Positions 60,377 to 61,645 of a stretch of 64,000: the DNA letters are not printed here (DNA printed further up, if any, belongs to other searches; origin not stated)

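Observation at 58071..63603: Compact operon: MoaA-like rSAM, B12-rSAM, EpmA-like aaRS core, MccF-like peptidase, unknown protein, SDR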

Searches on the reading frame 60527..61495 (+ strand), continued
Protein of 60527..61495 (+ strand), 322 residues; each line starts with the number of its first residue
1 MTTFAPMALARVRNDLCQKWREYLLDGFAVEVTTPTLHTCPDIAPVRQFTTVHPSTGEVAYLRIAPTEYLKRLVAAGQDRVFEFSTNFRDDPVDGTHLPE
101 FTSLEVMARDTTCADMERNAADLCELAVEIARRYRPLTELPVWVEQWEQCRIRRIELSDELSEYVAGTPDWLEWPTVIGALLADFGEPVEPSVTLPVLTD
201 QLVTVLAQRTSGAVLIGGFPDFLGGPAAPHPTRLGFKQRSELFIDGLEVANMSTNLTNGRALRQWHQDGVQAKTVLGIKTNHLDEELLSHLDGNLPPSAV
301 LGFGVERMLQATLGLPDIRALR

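Call 42: find_encoding_contigs(protein=P0053, flank=10000, max_places=1)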
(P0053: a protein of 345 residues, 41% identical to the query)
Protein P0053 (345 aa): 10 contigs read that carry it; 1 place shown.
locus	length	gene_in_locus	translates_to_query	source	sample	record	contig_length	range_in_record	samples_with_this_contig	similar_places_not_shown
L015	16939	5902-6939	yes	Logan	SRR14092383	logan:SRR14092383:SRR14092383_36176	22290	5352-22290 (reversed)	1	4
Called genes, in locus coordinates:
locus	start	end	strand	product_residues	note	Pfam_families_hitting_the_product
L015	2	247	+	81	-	?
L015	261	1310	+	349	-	PF00089:Trypsin, PF13365:Trypsin_2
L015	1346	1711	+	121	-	PF12487:DUF3703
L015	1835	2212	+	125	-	PF12840:HTH_20 (weak), PF01022:HTH_5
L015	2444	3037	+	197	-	PF06966:DUF1295, PF04191:PEMT, PF04140:ICMT (weak)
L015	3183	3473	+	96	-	PF03083:MtN3_slv (weak)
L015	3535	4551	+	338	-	PF04055:Radical_SAM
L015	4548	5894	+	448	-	PF02310:B12-binding, PF04055:Radical_SAM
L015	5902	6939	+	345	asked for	PF00152:tRNA-synt_2, PF01409:tRNA-synt_2d (faint)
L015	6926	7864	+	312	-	PF02016:Peptidase_S66, PF17676:Peptidase_S66C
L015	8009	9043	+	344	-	PF02082:Rrf2 (weak), PF08279:HTH_11, PF13280:WYL, PF25583:WCX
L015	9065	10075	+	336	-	PF00730:HhH-GPD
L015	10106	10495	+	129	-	-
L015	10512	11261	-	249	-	PF00106:adh_short, PF08659:KR, PF23441:SDR (faint), PF13561:adh_short_C2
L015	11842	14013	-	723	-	PF13365:Trypsin_2, PF01223:Endonuclease_NS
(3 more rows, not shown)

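Call 46: search_dna_similar(query=window:60527-61492:+, collection=plasmids, mode=protein, max_evalue=1e-20, max_rows=20)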
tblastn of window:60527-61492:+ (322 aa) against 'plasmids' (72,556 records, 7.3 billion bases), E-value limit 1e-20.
Records with a match: 12; places in all: 14; records where one place covers at least 80% of the query: 12.
Best place of each record, by identity: <60% 12.
By first word of the organism name: Listeria 2; Klebsiella 2; Enterobacter 2; Nocardia 1; Calothrix 1; Aerococcus 1; Bacillus 1; Raoultella 1; Fusobacterium 1.
By predicted mobility (MOB-suite, as given by PLSDB): non-mobilizable 10; mobilizable 1; conjugative 1.
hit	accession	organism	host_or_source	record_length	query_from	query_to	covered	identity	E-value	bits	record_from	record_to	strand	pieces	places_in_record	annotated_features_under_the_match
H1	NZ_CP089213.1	Nocardia asteroides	-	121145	21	322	94%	36.3%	2e-48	181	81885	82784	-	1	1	amino acid--tRNA ligase-related protein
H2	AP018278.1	Calothrix sp. NIES-4101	-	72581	13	321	96%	34.4%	4e-46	174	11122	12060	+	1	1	lysS_3: lysyl-tRNA synthetase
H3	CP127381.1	Aerococcus tenax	Homo sapiens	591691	13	321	96%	29.1%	6e-24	109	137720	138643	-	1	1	lysS: lysine--tRNA ligase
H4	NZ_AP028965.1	Bacillus subtilis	soil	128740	13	319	95%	28.9%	2e-23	108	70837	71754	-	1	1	lysS: lysine--tRNA ligase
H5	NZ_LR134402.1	Listeria monocytogenes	Homo sapiens,Vein blood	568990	12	321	96%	28.2%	3e-21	101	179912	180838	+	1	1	lysS: lysine--tRNA ligase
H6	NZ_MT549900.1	Raoultella ornithinolytica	-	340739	11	309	93%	29.1%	1e-22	105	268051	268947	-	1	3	lysS: lysine--tRNA ligase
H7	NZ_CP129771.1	Klebsiella pneumoniae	Homo sapiens,whole organism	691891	11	309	93%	29.0%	2e-22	105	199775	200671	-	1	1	lysS: lysine--tRNA ligase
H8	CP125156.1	Klebsiella pneumoniae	-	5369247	11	309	93%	29.0%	2e-22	105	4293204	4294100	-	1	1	lysS: lysine--tRNA ligase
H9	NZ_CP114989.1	Enterobacter hormaechei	dog,pure culture,urine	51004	11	309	93%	29.0%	1e-23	108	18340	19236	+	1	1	lysS: lysine--tRNA ligase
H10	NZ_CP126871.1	Enterobacter hormaechei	Homo sapiens,isolated bacterial ...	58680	11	309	93%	29.0%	1e-23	108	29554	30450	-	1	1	lysS: lysine--tRNA ligase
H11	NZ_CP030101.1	Listeria monocytogenes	Environment,water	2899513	12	321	96%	27.9%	4e-21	101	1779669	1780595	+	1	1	none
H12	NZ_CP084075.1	Fusobacterium vincentii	-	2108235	13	319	95%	27.4%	2e-21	102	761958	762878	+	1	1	none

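Call 47: search_dna_similar(query=window:60527-61492:+, collection=phages, mode=protein, max_evalue=1e-10, max_rows=10)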
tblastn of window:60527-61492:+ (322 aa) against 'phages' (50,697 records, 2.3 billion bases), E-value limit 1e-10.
Records with a match: 14; places in all: 14; records where one place covers at least 80% of the query: 13.
Best place of each record, by identity: <60% 14.
By first word of the organism name: Listeria 5; Acinetobacter 2; Salmonella 2; Pseudomonas 1; Enterococcus 1; Bacteriophage 1; uncultured 1; Staphylococcus 1.
By host as written in the record: Listeria monocytogenes 5; - 4; Pseudomonas aeruginosa 1; Enterococcus faecalis 1; Salmonella enterica subsp. enterica serovar Kentucky 1; Homo sapiens 1; Staphylococcus aureus 1.
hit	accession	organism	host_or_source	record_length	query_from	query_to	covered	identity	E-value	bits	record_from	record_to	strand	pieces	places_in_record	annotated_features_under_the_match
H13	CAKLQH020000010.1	Acinetobacter phage MD-2021a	not known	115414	12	319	96%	29.5%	1e-20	98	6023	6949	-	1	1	lysU: lysyl-tRNA synthetase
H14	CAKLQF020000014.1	Acinetobacter phage MD-2021a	not known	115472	12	319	96%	29.5%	1e-20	98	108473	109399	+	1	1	lysU: lysyl-tRNA synthetase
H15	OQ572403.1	Pseudomonas phage Y1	Pseudomonas aeruginosa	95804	11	319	96%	28.7%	5e-22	102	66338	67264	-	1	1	record has no annotation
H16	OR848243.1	Listeria phage LM 4-14-1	Listeria monocytogenes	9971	12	321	96%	28.2%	9e-22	101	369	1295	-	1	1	record has no annotation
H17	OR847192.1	Listeria phage LM 4-11-1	Listeria monocytogenes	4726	12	321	96%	28.2%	9e-22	101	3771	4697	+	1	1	record has no annotation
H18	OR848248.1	Listeria phage LM 4-14-1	Listeria monocytogenes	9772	12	321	96%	27.9%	1e-21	101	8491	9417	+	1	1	record has no annotation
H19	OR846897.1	Listeria phage LM 4-11-1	Listeria monocytogenes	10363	12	321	96%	27.9%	1e-21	101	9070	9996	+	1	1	record has no annotation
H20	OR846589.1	Enterococcus phage Efs 1-1-1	Enterococcus faecalis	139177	13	322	96%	27.7%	6e-21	99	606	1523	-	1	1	record has no annotation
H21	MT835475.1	Bacteriophage sp.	human fecal samples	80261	13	319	95%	27.7%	2e-21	100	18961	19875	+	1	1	record has no annotation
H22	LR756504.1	uncultured phage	metagenomic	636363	7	318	97%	27.2%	3e-19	94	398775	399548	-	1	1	record has no annotation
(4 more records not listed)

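Call 48: get_annotated_region(hit=H1, flank=10000)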
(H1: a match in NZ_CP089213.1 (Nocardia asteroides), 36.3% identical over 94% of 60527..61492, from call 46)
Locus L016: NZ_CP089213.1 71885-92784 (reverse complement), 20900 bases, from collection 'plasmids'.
description: Nocardia asteroides strain FDAARGOS_1621 plasmid unnamed, complete sequence
organism: Nocardia asteroides (NCBI taxid 1824)
taxonomy: Bacteria; Actinomycetota; Actinomycetes; Mycobacteriales; Nocardiaceae; Nocardia; Nocardia asteroides
host: -; source: -; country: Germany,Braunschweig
typing (MOB-suite, as given by PLSDB): non-mobilizable
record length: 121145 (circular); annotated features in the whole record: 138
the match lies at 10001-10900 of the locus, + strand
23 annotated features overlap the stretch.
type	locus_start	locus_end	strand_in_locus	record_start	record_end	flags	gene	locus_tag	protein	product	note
CDS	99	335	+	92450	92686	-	-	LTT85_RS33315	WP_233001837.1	hypothetical protein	-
CDS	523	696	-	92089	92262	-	-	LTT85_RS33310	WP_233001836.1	hypothetical protein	-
CDS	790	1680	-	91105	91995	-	-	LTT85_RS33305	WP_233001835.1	hypothetical protein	-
CDS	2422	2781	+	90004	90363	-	-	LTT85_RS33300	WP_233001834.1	hypothetical protein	-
CDS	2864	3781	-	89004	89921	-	-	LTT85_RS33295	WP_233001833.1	aminoglycoside phosphotransferase family protein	GO:0016310 - phosphorylation [Evidence IEA]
CDS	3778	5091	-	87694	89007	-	-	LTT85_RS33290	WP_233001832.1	helix-turn-helix domain-containing protein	-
CDS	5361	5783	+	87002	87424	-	-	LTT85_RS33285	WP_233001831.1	DNA-directed RNA polymerase subunit beta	-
CDS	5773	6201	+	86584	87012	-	-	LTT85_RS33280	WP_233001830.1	DUF4254 domain-containing protein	-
CDS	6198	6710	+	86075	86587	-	-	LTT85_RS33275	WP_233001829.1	DUF4254 domain-containing protein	-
CDS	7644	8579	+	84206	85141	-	-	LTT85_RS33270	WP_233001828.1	radical SAM protein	-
CDS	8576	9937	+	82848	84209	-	-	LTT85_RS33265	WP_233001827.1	radical SAM protein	-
CDS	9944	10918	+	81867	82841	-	-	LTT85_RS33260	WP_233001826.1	amino acid--tRNA ligase-related protein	GO:0043039 - tRNA aminoacylation [Evidence IEA]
CDS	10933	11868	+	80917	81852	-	-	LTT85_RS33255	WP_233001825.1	LD-carboxypeptidase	-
CDS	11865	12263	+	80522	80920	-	-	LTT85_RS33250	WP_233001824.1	hypothetical protein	-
CDS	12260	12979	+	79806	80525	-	-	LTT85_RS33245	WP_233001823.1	SDR family oxidoreductase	-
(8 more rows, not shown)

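Call 49: get_annotated_region(hit=H2, flank=10000)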
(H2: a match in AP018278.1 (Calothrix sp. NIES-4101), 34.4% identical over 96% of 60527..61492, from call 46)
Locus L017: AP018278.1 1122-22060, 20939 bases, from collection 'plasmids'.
description: Calothrix sp. NIES-4101 plasmid plasmid5 DNA, complete genome
organism: Calothrix sp. NIES-4101 (NCBI taxid 2005461)
taxonomy: Bacteria; Cyanobacteriota; Cyanophyceae; Nostocales; Calotrichaceae; Calothrix; Calothrix sp. NIES-4101
host: -; source: -; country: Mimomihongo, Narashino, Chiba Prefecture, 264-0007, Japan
typing (MOB-suite, as given by PLSDB): mobilizable; relaxase MOBF
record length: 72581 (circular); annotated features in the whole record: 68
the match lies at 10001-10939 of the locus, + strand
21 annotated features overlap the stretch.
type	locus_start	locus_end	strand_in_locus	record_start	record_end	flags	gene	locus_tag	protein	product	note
CDS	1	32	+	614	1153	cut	-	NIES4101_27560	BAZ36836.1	hypothetical protein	-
CDS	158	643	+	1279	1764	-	-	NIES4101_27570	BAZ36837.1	hypothetical protein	-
CDS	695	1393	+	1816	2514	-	-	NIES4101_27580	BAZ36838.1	hypothetical protein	-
CDS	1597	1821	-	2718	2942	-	-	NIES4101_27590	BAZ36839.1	hypothetical protein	-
CDS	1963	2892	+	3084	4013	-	-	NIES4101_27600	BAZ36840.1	peptidase T2 asparaginase 2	-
CDS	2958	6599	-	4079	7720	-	-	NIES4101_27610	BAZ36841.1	WD-repeat protein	-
CDS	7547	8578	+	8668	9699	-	moaA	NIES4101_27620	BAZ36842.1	molybdenum cofactor biosynthesis protein A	-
CDS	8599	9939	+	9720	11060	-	-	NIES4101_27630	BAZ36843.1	putative Mg-protoporphyrin IX monomethyl ester oxidative cyclase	-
CDS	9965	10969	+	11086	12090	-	lysS_3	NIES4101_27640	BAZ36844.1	lysyl-tRNA synthetase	-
CDS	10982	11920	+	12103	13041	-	-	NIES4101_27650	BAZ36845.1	peptidase U61 LD-carboxypeptidase A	-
CDS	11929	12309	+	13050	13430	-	-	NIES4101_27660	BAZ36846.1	hypothetical protein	-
CDS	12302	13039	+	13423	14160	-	-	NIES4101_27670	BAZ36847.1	short-chain dehydrogenase/reductase SDR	-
CDS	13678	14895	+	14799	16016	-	-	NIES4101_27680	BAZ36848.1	RNA-directed DNA polymerase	-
CDS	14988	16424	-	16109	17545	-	-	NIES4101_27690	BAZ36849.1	hypothetical protein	-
CDS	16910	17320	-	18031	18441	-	-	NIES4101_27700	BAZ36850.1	hypothetical protein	-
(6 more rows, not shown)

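Call 60: search_protein_families(library=pfam, proteins=[L016:14012-14947:+], max_evalue=1)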
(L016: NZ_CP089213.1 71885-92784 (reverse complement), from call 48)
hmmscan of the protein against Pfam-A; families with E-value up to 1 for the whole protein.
L016:14012-14947:+ (311 aa): 2 families
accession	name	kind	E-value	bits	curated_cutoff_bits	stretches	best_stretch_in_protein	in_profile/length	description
PF00730.31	HhH-GPD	-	3.6e-06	27.7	26.2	1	138-268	3-88/108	HhH-GPD superfamily base excision DNA repair protein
PF00633.29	HHH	-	0.012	15.9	24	1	225-242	10-27/30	Helix-hairpin-helix motif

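Call 63: find_related_loci(query=A1, collection=viral_contigs, flank=10000)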
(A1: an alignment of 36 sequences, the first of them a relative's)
Query A1 (322 aa) in viral_contigs; peptide patterns used: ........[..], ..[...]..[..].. (x = any residue, [..] = any of these).
29 stretches matched a pattern, but none encodes a relative of the query by tblastn (E <= 1e-3).
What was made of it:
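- The cassette is absent from phage and IMG/VR collections (calls 47, 63).
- Tried and rejected: There is no relative in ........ phages or IMG/VR (calls 47, 63).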

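Call 65: find_related_loci(query=A1, collection=metagenome_contigs, flank=10000)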
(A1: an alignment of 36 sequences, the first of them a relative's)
Query A1 (322 aa) in metagenome_contigs; peptide patterns used: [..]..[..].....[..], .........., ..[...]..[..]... (x = any residue, [..] = any of these).
600 stretches matched a pattern (row limit reached: there are more); 579 encode a relative of the query (tblastn E <= 1e-3); the best 80 are kept; 80 distinct loci.
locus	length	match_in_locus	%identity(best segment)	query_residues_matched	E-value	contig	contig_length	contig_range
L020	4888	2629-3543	30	13-319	2e-29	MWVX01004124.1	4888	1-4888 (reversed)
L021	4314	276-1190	29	13-319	1e-29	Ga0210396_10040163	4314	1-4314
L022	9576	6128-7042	30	13-319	1e-29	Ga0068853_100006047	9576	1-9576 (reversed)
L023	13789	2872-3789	29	12-319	5e-29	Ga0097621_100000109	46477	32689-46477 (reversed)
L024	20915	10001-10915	29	13-319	1e-28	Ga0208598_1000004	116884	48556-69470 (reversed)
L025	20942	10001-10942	29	13-319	1e-28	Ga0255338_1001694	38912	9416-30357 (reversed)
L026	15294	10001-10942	28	13-319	2e-28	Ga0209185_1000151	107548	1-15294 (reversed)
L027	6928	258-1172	29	13-319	2e-28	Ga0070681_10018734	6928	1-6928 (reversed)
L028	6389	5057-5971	29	13-319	1e-28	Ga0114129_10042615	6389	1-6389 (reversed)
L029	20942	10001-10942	28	13-319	2e-28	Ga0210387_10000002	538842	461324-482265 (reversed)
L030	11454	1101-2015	27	13-319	4e-28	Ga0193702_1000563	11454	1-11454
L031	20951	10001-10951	29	13-322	3e-28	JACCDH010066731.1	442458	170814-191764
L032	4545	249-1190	28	13-319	2e-28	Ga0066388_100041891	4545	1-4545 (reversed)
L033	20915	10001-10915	28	13-319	4e-28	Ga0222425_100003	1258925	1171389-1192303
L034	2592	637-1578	28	13-319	2e-28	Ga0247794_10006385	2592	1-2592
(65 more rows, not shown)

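Call 66: find_encoding_contigs(protein=P0044, flank=10000, max_places=1)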
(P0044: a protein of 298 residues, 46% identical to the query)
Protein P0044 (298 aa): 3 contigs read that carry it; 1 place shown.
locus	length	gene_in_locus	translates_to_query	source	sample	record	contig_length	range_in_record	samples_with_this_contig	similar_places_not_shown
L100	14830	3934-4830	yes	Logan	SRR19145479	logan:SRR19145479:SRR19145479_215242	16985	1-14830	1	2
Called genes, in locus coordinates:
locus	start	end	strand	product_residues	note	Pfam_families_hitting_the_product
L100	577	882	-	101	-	-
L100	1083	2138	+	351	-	PF04055:Radical_SAM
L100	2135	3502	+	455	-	PF02310:B12-binding, PF04055:Radical_SAM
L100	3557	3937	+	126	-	-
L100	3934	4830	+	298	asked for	PF00152:tRNA-synt_2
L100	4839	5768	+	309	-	PF02016:Peptidase_S66, PF17676:Peptidase_S66C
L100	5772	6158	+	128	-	-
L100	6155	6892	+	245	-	PF00106:adh_short, PF01370:Epimerase, PF08659:KR (weak), PF13561:adh_short_C2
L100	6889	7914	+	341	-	PF08279:HTH_11, PF13280:WYL, PF25583:WCX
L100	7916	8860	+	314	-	PF00730:HhH-GPD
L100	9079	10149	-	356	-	PF16263:DUF4917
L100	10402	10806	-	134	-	-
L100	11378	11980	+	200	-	-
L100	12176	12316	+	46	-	-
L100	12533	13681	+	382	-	PF06114:Peptidase_M78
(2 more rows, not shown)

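Call 67: find_encoding_contigs(protein=P0068, flank=10000, max_places=1)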
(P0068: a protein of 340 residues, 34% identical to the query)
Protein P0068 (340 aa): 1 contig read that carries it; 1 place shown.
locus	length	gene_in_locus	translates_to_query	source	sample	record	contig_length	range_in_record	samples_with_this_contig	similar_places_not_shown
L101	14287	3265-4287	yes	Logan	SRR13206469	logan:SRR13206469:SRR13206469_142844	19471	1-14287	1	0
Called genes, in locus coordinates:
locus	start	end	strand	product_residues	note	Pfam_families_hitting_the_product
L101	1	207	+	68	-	?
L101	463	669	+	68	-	-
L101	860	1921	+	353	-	PF04055:Radical_SAM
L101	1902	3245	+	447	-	PF02310:B12-binding, PF04055:Radical_SAM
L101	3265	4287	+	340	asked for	PF00152:tRNA-synt_2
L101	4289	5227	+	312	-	PF02016:Peptidase_S66, PF17676:Peptidase_S66C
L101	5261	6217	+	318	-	-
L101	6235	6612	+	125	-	-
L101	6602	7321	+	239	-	PF00106:adh_short, PF13561:adh_short_C2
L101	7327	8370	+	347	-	PF08279:HTH_11, PF13280:WYL, PF25583:WCX (weak)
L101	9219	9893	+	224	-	PF00072:Response_reg (weak), PF08281:Sigma70_r4_2 (weak), PF00196:GerE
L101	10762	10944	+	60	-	-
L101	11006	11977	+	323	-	PF21068:ATPgraspMvdD (faint), PF08443:RimK (faint)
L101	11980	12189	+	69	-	-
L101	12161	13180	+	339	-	-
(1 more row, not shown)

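Call 68: find_encoding_contigs(protein=P0071, flank=10000, max_places=1)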
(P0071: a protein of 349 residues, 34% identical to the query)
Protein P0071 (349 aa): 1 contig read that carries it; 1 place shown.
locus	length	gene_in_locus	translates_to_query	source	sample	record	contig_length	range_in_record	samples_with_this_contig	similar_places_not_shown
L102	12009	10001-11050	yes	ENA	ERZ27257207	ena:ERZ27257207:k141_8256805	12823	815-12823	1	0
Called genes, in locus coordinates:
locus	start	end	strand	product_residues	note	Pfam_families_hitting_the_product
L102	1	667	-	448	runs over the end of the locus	PF22694:CtpB_N-like, PF13180:PDZ_2, PF17820:PDZ_6 (weak), PF03572:Peptidase_S41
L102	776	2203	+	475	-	PF03323:GerA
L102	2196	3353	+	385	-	PF25198:Spore_GerAC_N, PF05504:Spore_GerAC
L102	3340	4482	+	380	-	PF03845:Spore_permease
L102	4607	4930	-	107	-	-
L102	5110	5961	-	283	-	-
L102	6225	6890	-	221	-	PF00302:CAT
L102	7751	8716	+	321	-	PF04055:Radical_SAM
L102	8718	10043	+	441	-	PF02310:B12-binding, PF04055:Radical_SAM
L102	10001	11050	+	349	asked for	PF00152:tRNA-synt_2, PF01409:tRNA-synt_2d (faint)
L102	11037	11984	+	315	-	PF02016:Peptidase_S66, PF17676:Peptidase_S66C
